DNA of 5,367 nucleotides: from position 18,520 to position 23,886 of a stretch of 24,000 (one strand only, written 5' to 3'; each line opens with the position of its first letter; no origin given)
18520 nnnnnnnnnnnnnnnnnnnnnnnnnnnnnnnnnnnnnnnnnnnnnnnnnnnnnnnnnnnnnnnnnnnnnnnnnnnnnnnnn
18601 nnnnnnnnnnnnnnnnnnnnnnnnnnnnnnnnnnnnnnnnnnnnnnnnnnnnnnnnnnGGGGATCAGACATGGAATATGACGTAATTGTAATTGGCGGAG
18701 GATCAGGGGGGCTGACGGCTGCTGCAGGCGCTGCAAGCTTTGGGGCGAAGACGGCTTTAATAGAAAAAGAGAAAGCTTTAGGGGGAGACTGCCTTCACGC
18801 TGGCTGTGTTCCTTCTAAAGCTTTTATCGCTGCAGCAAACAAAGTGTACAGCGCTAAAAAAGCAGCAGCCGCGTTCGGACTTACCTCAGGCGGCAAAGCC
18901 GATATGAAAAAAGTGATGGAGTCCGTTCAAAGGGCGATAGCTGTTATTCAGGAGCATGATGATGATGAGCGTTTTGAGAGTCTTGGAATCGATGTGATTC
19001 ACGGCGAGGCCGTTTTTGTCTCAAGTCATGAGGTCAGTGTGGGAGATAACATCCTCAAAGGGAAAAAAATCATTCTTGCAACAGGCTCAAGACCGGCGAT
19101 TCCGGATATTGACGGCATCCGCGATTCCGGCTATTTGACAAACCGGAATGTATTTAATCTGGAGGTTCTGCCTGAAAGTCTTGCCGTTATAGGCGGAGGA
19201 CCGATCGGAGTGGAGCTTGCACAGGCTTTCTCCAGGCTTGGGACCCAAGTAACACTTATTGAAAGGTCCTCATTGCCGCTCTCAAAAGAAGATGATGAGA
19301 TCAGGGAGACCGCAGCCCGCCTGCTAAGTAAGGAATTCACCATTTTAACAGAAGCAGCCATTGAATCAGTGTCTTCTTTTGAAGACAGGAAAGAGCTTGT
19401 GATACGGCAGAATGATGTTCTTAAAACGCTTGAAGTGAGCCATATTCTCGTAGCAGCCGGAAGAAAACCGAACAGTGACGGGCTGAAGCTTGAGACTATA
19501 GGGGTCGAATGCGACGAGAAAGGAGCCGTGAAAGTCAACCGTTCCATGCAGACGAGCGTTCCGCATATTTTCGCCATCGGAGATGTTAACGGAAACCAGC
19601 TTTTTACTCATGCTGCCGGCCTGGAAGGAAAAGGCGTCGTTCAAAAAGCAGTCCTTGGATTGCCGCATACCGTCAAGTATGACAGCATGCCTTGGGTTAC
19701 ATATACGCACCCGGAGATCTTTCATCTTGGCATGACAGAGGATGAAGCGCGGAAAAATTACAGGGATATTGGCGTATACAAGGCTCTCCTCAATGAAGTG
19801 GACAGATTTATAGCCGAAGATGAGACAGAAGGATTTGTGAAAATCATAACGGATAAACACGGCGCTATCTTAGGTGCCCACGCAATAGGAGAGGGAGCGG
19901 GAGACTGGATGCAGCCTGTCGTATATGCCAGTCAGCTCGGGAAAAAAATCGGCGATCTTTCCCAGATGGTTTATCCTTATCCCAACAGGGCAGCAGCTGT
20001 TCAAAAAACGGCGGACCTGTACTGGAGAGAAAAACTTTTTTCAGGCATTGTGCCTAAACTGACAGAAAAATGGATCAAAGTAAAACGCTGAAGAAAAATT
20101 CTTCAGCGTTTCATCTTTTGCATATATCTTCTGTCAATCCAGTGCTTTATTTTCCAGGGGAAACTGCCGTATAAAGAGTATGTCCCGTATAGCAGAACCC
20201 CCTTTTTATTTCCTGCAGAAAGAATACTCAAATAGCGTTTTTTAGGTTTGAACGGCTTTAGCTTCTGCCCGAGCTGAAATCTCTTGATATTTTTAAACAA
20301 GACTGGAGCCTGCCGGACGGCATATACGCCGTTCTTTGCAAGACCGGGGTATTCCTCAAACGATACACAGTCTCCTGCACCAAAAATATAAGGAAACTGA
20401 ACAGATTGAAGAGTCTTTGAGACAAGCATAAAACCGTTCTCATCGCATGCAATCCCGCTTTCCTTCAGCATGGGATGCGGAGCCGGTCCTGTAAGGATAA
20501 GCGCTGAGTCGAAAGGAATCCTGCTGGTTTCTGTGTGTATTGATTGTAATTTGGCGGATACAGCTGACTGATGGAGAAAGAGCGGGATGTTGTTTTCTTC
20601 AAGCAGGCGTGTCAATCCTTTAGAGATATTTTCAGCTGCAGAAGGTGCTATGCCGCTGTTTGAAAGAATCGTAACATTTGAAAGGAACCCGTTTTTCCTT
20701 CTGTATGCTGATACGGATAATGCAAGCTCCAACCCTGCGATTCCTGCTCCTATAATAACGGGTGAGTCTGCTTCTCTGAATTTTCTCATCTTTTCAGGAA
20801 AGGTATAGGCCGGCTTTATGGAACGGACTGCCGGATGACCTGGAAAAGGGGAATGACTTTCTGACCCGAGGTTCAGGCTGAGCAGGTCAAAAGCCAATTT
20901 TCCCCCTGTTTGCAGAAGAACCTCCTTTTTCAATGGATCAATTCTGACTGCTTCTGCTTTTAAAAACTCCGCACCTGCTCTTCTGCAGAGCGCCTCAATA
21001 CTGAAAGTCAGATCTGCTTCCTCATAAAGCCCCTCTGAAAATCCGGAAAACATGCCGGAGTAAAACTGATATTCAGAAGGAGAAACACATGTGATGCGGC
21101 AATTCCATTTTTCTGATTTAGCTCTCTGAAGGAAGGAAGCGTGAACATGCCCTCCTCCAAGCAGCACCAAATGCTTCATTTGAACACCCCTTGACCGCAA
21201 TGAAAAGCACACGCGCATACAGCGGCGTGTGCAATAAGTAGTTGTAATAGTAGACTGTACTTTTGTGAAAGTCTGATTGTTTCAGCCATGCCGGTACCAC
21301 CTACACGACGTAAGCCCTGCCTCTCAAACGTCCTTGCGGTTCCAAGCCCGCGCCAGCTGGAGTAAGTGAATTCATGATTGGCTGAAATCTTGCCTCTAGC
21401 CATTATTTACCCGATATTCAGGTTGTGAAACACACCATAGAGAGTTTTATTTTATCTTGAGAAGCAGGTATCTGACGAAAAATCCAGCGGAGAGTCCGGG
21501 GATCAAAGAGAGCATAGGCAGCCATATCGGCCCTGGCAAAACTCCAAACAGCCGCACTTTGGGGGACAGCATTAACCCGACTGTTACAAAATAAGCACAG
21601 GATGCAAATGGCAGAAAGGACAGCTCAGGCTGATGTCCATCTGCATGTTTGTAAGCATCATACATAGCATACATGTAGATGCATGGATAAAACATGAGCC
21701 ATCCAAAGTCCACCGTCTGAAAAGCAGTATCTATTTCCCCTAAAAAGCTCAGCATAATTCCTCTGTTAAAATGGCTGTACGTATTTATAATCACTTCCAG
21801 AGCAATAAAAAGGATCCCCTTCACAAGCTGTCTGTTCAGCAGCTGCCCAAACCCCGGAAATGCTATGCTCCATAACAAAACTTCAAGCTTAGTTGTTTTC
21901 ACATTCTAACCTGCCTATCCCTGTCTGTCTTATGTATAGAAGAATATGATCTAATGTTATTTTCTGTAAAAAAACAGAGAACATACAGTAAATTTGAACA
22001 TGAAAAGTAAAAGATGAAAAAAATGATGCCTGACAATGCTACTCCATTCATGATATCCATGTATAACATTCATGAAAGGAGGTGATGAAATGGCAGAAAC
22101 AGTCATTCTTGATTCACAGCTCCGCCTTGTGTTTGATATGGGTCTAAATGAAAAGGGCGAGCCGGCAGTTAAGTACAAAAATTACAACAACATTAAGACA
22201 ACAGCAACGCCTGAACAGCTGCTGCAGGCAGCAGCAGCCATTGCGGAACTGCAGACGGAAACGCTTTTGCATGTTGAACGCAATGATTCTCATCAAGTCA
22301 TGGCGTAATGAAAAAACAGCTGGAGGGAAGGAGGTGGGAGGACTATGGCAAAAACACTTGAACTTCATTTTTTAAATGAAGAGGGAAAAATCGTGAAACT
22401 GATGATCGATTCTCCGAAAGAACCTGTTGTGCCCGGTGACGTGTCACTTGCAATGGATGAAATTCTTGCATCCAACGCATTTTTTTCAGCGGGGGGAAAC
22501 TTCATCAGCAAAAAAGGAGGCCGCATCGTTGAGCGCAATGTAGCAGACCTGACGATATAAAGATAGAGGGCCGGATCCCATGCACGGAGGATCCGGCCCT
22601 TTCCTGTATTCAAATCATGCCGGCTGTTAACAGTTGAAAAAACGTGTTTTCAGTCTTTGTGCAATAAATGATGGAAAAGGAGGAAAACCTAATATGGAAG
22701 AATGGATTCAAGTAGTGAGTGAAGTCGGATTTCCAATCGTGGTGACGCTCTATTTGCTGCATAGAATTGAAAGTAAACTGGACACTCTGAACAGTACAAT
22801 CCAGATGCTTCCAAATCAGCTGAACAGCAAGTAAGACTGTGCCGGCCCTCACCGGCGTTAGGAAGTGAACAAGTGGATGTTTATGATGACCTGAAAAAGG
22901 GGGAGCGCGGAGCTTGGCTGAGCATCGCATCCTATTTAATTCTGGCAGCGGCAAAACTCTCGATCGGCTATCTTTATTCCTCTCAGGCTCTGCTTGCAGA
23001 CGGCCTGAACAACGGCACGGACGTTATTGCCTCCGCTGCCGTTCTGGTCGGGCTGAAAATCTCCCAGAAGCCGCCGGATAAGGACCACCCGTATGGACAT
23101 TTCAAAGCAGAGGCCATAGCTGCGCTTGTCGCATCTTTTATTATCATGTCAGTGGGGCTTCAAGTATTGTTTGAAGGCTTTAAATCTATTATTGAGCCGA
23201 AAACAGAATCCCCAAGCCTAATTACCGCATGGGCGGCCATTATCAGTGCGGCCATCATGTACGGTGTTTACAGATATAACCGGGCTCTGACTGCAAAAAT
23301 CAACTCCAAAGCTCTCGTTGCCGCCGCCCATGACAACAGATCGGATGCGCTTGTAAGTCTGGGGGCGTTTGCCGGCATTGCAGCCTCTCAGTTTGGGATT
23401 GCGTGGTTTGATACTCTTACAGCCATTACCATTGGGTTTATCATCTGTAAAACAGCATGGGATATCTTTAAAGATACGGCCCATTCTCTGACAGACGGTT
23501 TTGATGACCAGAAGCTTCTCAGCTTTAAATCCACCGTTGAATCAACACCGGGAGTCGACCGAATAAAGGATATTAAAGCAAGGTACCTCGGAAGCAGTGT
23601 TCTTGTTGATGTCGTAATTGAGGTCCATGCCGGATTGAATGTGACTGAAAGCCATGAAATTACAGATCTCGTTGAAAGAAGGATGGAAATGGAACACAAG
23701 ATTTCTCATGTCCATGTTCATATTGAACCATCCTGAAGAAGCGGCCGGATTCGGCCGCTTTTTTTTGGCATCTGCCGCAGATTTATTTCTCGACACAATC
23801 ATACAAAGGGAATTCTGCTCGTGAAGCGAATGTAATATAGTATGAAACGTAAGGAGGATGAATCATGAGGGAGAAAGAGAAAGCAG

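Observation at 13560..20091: Six-gene coupled operon joining a YnjBCD-type ABC importer to a TVP38/DedA protein, a YnjF-like CDP-alcohol phosphatidyltransferase and a flavoprotein disulfide reductase: candidate undescribed lipid head-group pathway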

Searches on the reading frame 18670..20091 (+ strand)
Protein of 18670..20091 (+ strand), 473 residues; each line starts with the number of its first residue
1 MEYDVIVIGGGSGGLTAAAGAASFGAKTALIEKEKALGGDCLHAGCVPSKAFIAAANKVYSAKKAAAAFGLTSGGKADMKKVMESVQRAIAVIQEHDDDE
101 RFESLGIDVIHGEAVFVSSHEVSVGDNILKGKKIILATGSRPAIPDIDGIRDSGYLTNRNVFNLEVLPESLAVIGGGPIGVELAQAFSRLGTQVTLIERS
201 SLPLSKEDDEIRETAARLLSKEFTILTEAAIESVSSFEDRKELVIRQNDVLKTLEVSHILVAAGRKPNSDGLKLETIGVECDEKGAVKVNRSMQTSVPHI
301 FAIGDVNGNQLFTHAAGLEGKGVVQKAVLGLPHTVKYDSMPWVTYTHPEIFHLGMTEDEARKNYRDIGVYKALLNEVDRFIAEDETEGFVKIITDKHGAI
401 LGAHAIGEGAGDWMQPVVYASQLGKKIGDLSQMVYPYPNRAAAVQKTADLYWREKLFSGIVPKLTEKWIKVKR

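Call 3: search_protein_families(library=pfam, proteins=[window:18670-20091:+], max_evalue=0.01)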
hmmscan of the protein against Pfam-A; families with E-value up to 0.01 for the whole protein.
window:18670-20091:+ (473 aa): 20 families
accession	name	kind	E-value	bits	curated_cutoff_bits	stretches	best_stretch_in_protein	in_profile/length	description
PF07992.20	Pyr_redox_2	-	1.5e-62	212.1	26.1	1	3-316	1-287/291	Pyridine nucleotide-disulphide oxidoreductase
PF02852.28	Pyr_redox_dim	-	6.9e-23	81.4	25.3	1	340-446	1-108/110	Pyridine nucleotide-disulphide oxidoreductase, dimerisation domain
PF00070.33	Pyr_redox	-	3.3e-20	72.8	22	1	171-240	2-72/82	Pyridine nucleotide-disulphide oxidoreductase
PF13738.12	Pyr_redox_3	-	2.5e-13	50.4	30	1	121-304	115-305/305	Pyridine nucleotide-disulphide oxidoreductase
PF12831.13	FAD_oxidored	-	2.8e-13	50.4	27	1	4-52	1-49/416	FAD dependent oxidoreductase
PF01134.28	GIDA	-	1e-10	41.7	22.1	1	4-82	1-72/391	Glucose inhibited division protein A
PF03486.20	HI0933_like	-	1.7e-08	34.7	50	1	4-45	2-43/244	HI0933-like protein Rossmann domain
PF13450.12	NAD_binding_8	-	4.9e-08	33.6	21.9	1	7-41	1-35/68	NAD(P)-binding Rossmann-like domain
PF01494.25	FAD_binding_3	-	1.4e-07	31.5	22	1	172-201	5-34/349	FAD binding domain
PF02737.24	3HCDH_N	-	4.6e-07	30.4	22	1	171-244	2-77/180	3-hydroxyacyl-CoA dehydrogenase, NAD binding domain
PF01946.23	Thi4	-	6.4e-07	29.3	26.2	1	1-50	16-66/235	Thi4 family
PF01266.30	DAO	-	7.1e-07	29.5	27.9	0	4-39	1-37/353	FAD dependent oxidoreductase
PF01262.27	AlaDh_PNT_C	-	9.1e-07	28.9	23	0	4-36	30-62/214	Alanine dehydrogenase/PNT, C-terminal domain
PF00890.30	FAD_binding_2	-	2.7e-06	27.3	20.4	1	4-42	1-38/414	FAD binding domain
PF02254.24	TrkA_N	-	0.0002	22.1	23.8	0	172-211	2-41/116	TrkA-N domain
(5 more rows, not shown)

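Call 4: search_protein_families(library=ncbifam, proteins=[window:18670-20091:+], max_evalue=0.01)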
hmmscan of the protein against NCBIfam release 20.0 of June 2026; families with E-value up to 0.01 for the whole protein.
window:18670-20091:+ (473 aa): 135 families (the best 25 are shown)
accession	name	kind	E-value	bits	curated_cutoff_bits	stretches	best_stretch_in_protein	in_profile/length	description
NF004991.0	PRK06370.1-3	subfamily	4.2e-133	444.6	620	1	2-472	35-507/509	FAD-containing oxidoreductase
TIGR01350.1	lipoamide_DH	equivalog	4.1e-108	362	408.8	1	2-448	1-451/461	dihydrolipoyl dehydrogenase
TIGR02053.1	MerA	equivalog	1.4e-105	354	454.45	1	3-448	1-450/465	mercury(II) reductase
NF004947.0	PRK06292.2-5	equivalog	1e-101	341.2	592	1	2-432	3-439/474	dihydrolipoyl dehydrogenase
NF004776.0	PRK06116.1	equivalog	2e-91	307.2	480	1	2-427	4-429/450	glutathione-disulfide reductase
NF004992.0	PRK06370.1-4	equivalog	5e-89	298.8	629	1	2-435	4-439/459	FAD-containing oxidoreductase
NF004946.0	PRK06292.2-4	subfamily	1.1e-85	288.2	634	1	2-447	3-466/487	dihydrolipoyl dehydrogenase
NF005884.0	PRK07846.1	equivalog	8.1e-84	281.8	501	1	2-435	3-434/454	mycothione reductase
NF004939.0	PRK06292.1-1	equivalog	3.6e-79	266.6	435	1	2-438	5-445/476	dihydrolipoyl dehydrogenase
NF004944.0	PRK06292.2-2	equivalog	1.8e-78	264.2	619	1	2-440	3-441/460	dihydrolipoyl dehydrogenase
TIGR01424.1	gluta_reduc_2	equivalog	1.8e-78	264.1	606.05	1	2-432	2-430/446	glutathione-disulfide reductase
NF003585.0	PRK05249.1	equivalog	5.5e-78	262.6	465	1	2-445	6-451/464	Si-specific NAD(P)(+) transhydrogenase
NF004943.0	PRK06292.2-1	equivalog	2e-77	260.9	432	1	2-448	3-452/456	dihydrolipoyl dehydrogenase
TIGR01421.1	gluta_reduc_1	equivalog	5.4e-75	253.3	556.15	1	2-438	2-440/450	glutathione-disulfide reductase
NF010311.1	PRK13748.1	subfamily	1.4e-73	248.7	600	1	3-439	98-536/560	mercury(II) reductase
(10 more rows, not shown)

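Call 22: search_solved_structures(query=window:18670-20091:+, max_evalue=1e-40)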
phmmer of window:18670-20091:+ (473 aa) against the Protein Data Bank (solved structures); distinct sequences matched with E-value up to 1e-40: 93 (the best 60 are shown).
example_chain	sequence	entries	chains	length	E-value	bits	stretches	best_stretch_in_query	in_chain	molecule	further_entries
5x1y_B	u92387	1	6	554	3.8e-74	253.3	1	2-447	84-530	Mercuric reductase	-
2eq7_A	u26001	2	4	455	1.8e-70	241.2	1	3-453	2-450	2-oxoglutarate dehydrogenase E3 component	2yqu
1ebd_A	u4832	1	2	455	4.1e-65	223.6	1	2-447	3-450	DIHYDROLIPOAMIDE DEHYDROGENASE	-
1dxl_A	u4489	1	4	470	4.9e-64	220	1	2-448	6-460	DIHYDROLIPOAMIDE DEHYDROGENASE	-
3urh_A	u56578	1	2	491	7.1e-64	219.5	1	1-448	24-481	Dihydrolipoyl dehydrogenase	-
6uzi_A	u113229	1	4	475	1.4e-62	215.2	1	2-448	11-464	Dihydrolipoyl dehydrogenase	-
2qae_A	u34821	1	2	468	5.5e-62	213.3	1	3-447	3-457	Dihydrolipoyl dehydrogenase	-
2eq6_A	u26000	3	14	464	1.7e-61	211.7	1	3-454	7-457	Pyruvate dehydrogenase complex, dihydrolipoamide dehydrogenase E3 component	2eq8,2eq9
3o0h_A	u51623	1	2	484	5e-61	210.1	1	2-439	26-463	Glutathione reductase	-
4ywo_A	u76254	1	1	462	2e-60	208.1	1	5-447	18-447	Mercuric reductase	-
2r9z_A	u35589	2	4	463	8.2e-60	206.1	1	2-442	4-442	Glutathione amide reductase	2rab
5u8u_A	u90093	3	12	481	4.4e-59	203.7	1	2-447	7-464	Dihydrolipoyl dehydrogenase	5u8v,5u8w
1lpf_A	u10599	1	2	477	4.6e-59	203.6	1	2-447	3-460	DIHYDROLIPOAMIDE DEHYDROGENASE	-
6du7_A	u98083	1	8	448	1.6e-58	201.8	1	2-439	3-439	Glutathione reductase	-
5tr3_A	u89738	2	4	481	2.7e-57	197.8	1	2-447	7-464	Dihydrolipoyl dehydrogenase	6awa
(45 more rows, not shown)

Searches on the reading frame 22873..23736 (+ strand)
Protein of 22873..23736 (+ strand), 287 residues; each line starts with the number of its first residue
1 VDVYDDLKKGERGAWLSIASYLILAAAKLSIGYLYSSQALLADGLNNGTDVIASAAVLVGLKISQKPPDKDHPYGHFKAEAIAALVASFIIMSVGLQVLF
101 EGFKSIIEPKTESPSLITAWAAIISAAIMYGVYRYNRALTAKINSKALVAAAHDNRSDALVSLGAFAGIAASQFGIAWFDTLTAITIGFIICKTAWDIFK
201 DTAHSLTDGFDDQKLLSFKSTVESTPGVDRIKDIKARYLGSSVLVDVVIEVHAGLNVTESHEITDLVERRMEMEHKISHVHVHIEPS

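Call 84: search_protein_families(library=pfam, proteins=[window:22873-23736:+], max_evalue=0.00001)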
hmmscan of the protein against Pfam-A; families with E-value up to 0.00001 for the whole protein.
window:22873-23736:+ (287 aa): 2 families
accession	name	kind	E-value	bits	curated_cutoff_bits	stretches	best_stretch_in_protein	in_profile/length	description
PF01545.26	Cation_efflux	-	1.8e-48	165.4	26.6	1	15-206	2-197/198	Cation efflux family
PF16916.11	ZT_dimer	-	1.3e-15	57.6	26.7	1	217-286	8-77/78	Dimerisation domain of Zinc Transporter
